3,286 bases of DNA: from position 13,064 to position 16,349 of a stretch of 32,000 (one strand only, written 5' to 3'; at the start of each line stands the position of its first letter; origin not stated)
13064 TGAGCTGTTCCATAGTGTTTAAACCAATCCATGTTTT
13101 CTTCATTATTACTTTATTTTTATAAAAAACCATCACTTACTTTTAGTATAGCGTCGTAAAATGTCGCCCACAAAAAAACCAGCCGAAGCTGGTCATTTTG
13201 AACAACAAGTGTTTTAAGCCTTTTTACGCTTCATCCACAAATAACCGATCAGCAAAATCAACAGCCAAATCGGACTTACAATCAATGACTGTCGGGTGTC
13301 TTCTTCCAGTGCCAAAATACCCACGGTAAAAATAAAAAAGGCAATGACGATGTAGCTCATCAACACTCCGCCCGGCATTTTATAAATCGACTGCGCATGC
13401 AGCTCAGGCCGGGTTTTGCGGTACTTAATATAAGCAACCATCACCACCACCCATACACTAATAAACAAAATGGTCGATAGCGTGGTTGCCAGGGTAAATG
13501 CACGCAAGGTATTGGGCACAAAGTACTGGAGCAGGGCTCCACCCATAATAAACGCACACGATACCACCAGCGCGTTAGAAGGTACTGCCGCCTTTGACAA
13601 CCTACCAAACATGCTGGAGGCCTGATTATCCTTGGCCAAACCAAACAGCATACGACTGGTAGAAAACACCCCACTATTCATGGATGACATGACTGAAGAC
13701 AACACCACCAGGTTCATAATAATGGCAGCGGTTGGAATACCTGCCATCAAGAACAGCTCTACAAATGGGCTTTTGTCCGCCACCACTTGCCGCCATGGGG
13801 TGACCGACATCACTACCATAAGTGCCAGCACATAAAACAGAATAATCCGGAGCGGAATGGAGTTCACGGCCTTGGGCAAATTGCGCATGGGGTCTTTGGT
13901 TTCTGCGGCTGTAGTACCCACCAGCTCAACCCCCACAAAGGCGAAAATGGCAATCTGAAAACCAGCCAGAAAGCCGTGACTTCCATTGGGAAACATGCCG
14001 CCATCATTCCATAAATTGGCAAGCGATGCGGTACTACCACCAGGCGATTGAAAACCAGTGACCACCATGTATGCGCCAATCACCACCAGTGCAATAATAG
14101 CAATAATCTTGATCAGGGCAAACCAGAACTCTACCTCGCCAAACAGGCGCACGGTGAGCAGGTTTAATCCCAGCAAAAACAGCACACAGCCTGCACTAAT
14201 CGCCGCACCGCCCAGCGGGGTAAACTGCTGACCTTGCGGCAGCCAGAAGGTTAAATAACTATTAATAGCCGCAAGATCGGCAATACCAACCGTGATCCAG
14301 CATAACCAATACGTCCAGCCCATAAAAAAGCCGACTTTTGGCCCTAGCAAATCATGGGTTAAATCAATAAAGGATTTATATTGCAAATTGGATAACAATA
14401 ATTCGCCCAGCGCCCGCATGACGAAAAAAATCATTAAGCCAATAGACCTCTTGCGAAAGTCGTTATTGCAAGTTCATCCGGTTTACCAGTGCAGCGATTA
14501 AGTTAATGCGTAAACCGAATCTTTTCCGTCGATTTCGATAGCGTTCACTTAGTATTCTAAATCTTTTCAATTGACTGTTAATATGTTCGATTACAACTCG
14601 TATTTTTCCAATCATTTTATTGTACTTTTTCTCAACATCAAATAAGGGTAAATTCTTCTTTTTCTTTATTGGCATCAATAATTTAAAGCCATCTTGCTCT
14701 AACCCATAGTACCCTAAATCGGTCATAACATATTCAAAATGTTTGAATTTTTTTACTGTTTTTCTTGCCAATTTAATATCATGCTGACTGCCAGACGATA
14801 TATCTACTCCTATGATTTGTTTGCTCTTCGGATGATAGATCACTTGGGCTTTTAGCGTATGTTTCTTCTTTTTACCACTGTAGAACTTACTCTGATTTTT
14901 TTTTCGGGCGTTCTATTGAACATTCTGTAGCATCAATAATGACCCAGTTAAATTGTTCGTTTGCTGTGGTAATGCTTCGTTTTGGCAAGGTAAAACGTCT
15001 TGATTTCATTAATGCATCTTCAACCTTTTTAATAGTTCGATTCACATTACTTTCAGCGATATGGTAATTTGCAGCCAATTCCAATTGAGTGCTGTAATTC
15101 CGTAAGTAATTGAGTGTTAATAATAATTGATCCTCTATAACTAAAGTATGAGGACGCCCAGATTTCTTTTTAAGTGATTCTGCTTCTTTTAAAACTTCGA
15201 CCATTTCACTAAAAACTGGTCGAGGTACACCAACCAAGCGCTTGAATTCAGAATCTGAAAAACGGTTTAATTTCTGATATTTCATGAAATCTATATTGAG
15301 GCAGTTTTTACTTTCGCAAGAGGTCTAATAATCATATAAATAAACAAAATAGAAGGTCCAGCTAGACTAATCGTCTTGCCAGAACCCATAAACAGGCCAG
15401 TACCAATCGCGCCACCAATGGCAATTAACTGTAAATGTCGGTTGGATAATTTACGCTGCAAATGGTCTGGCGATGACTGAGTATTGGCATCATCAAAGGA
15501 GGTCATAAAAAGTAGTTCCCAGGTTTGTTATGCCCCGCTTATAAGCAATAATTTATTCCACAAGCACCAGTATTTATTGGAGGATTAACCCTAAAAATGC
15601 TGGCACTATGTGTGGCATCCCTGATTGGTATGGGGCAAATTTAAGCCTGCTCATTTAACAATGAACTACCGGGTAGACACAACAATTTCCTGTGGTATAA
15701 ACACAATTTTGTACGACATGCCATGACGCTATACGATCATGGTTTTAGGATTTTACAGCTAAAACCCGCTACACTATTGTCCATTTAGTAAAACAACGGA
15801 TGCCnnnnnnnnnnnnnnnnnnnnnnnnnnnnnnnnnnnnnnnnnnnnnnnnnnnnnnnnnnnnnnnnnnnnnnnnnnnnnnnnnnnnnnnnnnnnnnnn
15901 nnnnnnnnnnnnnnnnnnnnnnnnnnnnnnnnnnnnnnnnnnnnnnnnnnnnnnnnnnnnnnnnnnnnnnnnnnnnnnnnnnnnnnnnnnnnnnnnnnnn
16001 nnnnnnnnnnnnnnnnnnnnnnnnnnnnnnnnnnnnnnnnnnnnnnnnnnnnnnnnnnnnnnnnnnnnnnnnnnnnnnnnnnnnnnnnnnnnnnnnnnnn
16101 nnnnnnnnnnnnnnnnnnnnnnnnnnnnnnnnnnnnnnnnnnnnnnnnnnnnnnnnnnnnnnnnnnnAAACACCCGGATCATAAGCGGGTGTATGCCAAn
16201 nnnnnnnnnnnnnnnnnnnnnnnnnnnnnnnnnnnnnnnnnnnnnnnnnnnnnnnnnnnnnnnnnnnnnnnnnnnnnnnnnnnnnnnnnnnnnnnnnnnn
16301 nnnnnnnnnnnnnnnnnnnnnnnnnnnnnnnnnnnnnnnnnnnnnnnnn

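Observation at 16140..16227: radA contains an in-frame insertion with exact CRISPR-unit geometry (28-bp duplication plus 32-bp insert): a candidate natural ectopic spacer integration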

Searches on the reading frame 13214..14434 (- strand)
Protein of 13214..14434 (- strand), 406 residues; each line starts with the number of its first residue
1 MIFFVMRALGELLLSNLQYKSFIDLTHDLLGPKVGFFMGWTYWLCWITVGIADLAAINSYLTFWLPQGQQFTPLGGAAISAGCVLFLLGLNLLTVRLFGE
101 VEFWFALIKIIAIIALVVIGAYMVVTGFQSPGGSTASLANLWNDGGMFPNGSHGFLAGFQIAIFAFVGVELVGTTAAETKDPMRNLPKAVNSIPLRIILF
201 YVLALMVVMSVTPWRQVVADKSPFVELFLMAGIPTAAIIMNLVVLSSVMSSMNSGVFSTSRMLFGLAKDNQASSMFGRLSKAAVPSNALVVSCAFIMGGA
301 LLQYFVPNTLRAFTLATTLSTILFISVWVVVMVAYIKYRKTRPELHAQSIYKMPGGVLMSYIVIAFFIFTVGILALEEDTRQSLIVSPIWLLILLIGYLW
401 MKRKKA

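Call 48: search_protein_families(library=ncbifam, proteins=[window:13214-14434:-], max_evalue=0.00001)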
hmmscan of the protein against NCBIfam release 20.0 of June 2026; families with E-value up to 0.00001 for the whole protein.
window:13214-14434:- (406 aa): 27 families (the best 25 are shown)
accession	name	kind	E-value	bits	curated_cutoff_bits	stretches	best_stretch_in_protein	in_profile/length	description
NF008272.0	PRK11049.1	equivalog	7.1e-185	615.5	732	1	1-405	66-464/470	D-serine/D-alanine/glycine transporter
NF007876.0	PRK10580.1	equivalog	6.8e-91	305.4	736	1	2-405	55-450/457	proline-specific permease ProY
NF047867.1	AA_transp_ThrP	exception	9.1e-84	282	850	1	2-402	56-449/461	bifunctional threonine/serine APC transporter ThrP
NF008016.0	PRK10746.1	equivalog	1.8e-83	281.2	799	1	2-401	56-448/461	amino acid permease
NF007602.0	PRK10249.1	equivalog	1.2e-79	268.4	851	1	2-404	67-458/458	phenylalanine transporter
NF007594.0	PRK10238.1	equivalog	5.5e-76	256.3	848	1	2-403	58-448/456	aromatic amino acid transporter AroP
TIGR01773.1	GABAperm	equivalog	8.7e-76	255.5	678.1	1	2-405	58-452/452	GABA permease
NF011623.0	PRK15049.1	equivalog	2.5e-67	227.9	773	1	3-404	75-471/499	L-asparagine permease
NF008484.0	PRK11387.1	equivalog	6.4e-54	183.7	716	1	2-342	61-393/471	S-methylmethionine permease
NF008094.0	PRK10836.1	subfamily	7.7e-51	173.3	735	1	1-342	61-400/489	amino acid permease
NF007566.0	PRK10197.1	equivalog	4e-50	170.9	871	1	2-395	58-441/466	GABA permease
TIGR00913.1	2A0310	subfamily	1.7e-49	168.9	578.7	1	1-370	48-428/480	amino acid permease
TIGR00909.1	2A0306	subfamily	1.4e-28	100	556.8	1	28-396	75-424/429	amino acid transporter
TIGR00908.1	2A0305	equivalog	4.7e-21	75.2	381.75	1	28-402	79-429/442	ethanolamine permease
NF040513.1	antiport_TyrP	equivalog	1e-20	73.9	630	1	30-374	74-418/465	tyrosine-tyramine antiporter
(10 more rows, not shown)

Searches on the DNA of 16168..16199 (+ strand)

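Call 16: search_dna_similar(query=window:16168-16199:+, collection=phages, mode=distant, max_evalue=10)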
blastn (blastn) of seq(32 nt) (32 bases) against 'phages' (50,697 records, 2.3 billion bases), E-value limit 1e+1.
Records with a match: 5; places in all: 5; records where one place covers at least 80% of the query: 0.
Best place of each record, by identity: >=99% 1; 95-99% 3; 90-95% 1.
By first word of the organism name: Rhizobium 3; Rhodococcus 1; Variovorax 1.
By host as written in the record: Rhizobium leguminosarum biovar viciae 3841 2; Rhodococcus equi NRRL B-16538 1; Variovorax sp. CL14 1; - 1.
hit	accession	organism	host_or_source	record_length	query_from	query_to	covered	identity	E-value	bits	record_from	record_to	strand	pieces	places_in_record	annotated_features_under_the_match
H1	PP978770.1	Rhodococcus phage Francesca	Rhodococcus equi NRRL B-16538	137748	12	32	66%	100.0%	2e-2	39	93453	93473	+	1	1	165: tRNA-Leu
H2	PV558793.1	Variovorax phage VCLv21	Variovorax sp. CL14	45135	9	30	69%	90.9%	3e+0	32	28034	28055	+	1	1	record has no annotation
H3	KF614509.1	Rhizobium phage vB_RleS_L338C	Rhizobium leguminosarum biovar viciae ...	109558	4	23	63%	95.0%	3e+0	33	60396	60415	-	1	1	hypothetical protein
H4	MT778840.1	Rhizobium phage P11VFA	-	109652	4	23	63%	95.0%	3e+0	33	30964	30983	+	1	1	hypothetical protein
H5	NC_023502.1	Rhizobium phage vB_RleS_L338C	Rhizobium leguminosarum biovar viciae ...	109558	4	23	63%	95.0%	3e+0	33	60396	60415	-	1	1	hypothetical protein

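Call 17: search_dna_similar(query=window:16168-16199:+, collection=plasmids, mode=distant, max_evalue=10)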
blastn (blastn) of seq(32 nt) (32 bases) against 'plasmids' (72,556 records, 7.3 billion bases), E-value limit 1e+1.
Records with a match: 68; places in all: 70; records where one place covers at least 80% of the query: 0.
Best place of each record, by identity: 95-99% 2; 90-95% 66.
By first word of the organism name: Latilactobacillus 26; Lactiplantibacillus 25; Pediococcus 5; Lacticaseibacillus 3; Levilactobacillus 3; Lentilactobacillus 2; Shewanella 1; Pseudomonas 1; Lactobacillus 1; Chondrinema 1.
By predicted mobility (MOB-suite, as given by PLSDB): conjugative 63; non-mobilizable 3; mobilizable 2.
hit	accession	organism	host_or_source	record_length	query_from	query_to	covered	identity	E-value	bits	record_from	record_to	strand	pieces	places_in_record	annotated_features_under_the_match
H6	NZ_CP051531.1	Shewanella baltica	fish gut,Atlantic Mackerel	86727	9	31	72%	91.7%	9e+0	32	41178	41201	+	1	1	phage integrase N-terminal domain-containing protein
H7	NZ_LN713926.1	Pseudomonas fluorescens SBW25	-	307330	2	22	66%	95.2%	3e+0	35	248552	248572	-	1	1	hypothetical protein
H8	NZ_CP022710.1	Latilactobacillus sakei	garlic, cabbage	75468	11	32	69%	90.9%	9e+0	32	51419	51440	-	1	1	DUF87 domain-containing protein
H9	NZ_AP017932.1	Latilactobacillus sakei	-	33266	11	32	69%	90.9%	9e+0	32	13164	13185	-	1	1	DUF87 domain-containing protein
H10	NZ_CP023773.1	Lactiplantibacillus plantarum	pure culture,Chinese fermented ...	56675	11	32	69%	90.9%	9e+0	32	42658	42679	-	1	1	DUF87 domain-containing protein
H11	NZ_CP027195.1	Lactobacillus sp. CBA3606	-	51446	11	32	69%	90.9%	9e+0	32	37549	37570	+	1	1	DUF87 domain-containing protein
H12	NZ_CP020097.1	Lactiplantibacillus plantarum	-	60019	11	32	69%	90.9%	9e+0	32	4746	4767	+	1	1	none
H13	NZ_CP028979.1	Lactiplantibacillus plantarum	liquid feed,pig feed from feed plant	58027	11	32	69%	90.9%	9e+0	32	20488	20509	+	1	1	DUF87 domain-containing protein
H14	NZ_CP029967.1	Latilactobacillus curvatus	mixed culture,Chinese pickle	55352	11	32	69%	90.9%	9e+0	32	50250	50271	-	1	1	DUF87 domain-containing protein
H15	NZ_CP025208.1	Latilactobacillus sakei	kimchi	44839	11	32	69%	90.9%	9e+0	32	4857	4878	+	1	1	DUF87 domain-containing protein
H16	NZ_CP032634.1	Latilactobacillus sakei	thallus,raw cow milk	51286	11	32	69%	90.9%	9e+0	32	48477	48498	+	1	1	DUF87 domain-containing protein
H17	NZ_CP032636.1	Latilactobacillus sakei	thallus,raw cow milk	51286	11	32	69%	90.9%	9e+0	32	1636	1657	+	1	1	DUF87 domain-containing protein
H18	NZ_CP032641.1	Latilactobacillus sakei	thallus,fermented vegetables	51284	11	32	69%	90.9%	9e+0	32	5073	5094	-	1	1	DUF87 domain-containing protein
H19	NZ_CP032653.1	Latilactobacillus sakei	thallus,fermented vegetables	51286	11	32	69%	90.9%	9e+0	32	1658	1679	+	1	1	DUF87 domain-containing protein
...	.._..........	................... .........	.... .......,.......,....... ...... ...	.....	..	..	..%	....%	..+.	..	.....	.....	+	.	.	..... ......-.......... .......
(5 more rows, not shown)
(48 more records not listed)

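Call 19: get_annotated_region(hit=H1, flank=150)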
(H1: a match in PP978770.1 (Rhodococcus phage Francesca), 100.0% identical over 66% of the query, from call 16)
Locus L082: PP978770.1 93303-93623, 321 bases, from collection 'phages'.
description: Rhodococcus phage Francesca, complete genome.
organism: Rhodococcus phage Francesca (NCBI taxid 3229446)
taxonomy: Viruses
host: Rhodococcus equi NRRL B-16538; source: soil; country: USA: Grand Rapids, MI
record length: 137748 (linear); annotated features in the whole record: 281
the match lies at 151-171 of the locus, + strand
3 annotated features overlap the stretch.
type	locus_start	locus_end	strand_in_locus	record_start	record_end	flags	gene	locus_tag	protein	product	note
CDS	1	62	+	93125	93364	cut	164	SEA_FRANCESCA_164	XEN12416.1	hypothetical protein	-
tRNA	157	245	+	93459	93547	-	165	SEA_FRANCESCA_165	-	tRNA-Leu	tRNA-Leu(taa)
CDS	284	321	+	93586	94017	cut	166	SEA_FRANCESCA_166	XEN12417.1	HNH endonuclease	-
